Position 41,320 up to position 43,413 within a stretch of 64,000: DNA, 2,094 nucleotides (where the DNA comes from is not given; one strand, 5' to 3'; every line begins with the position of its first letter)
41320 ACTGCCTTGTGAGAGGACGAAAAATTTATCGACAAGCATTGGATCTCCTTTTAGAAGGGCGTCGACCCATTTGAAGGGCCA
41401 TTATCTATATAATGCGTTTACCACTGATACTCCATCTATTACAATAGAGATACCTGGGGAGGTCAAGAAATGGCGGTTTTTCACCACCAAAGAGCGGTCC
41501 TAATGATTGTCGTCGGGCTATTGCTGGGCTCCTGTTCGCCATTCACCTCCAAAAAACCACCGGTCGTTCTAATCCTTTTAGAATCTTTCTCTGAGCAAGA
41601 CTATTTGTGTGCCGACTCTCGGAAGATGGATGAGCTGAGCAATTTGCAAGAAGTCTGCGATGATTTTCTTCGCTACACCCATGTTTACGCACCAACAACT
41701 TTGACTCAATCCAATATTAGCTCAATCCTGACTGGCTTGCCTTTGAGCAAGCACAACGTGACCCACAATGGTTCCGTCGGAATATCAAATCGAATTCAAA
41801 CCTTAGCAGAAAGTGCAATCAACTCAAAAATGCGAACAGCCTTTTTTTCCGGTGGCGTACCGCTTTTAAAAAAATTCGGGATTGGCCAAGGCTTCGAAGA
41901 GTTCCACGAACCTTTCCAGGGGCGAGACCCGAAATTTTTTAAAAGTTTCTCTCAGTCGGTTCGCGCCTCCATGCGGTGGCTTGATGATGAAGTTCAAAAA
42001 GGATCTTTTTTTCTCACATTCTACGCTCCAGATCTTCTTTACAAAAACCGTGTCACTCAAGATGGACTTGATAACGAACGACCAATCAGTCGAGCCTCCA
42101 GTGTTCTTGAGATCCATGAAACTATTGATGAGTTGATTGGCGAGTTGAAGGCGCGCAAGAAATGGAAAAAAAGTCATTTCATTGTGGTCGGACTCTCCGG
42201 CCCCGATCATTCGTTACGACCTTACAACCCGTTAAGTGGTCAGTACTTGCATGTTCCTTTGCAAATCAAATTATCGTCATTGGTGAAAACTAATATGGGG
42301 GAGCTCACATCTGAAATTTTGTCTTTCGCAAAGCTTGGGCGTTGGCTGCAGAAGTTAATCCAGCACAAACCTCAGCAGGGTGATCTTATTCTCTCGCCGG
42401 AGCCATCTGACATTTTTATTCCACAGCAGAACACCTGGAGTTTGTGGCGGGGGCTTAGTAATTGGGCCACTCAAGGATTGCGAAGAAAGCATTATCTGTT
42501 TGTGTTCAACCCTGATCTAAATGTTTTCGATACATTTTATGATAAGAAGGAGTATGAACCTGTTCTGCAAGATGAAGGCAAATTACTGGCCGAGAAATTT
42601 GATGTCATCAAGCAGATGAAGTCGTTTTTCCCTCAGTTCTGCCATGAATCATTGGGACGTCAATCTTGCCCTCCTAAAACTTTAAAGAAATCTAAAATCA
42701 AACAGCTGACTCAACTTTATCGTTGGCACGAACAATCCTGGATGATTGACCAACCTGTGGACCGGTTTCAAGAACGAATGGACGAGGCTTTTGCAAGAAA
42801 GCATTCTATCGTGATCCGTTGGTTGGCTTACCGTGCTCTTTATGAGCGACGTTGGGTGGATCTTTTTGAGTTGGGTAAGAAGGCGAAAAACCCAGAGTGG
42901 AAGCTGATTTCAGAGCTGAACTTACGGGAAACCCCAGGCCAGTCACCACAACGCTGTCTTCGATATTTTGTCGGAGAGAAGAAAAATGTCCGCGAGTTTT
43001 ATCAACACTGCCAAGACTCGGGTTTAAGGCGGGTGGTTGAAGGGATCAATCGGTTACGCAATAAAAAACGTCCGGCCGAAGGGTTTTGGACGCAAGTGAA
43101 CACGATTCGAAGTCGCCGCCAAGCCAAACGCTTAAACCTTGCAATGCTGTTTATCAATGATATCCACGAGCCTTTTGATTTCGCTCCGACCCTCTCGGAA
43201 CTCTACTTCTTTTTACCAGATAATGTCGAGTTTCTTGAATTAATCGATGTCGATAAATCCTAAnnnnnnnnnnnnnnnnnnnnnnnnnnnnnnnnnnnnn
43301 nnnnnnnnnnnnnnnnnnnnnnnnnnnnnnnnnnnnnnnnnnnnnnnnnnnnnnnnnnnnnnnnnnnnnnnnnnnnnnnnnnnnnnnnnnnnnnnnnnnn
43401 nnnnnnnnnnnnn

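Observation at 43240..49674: Translationally coupled six-gene operon: orphan TadC-like platform protein, DUF192, three FHA-domain membrane proteins and a PP2C-like protein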

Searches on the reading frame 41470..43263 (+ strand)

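Call 60: search_protein_families(library=pfam, proteins=[window:41470-43263:+], max_evalue=0.00001)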
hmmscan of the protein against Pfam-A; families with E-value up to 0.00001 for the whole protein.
window:41470-43263:+ (597 aa): 1 family
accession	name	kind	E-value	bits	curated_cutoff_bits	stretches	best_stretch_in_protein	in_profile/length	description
PF00884.28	Sulfatase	-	5.4e-08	32.9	25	1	32-147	3-121/301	Sulfatase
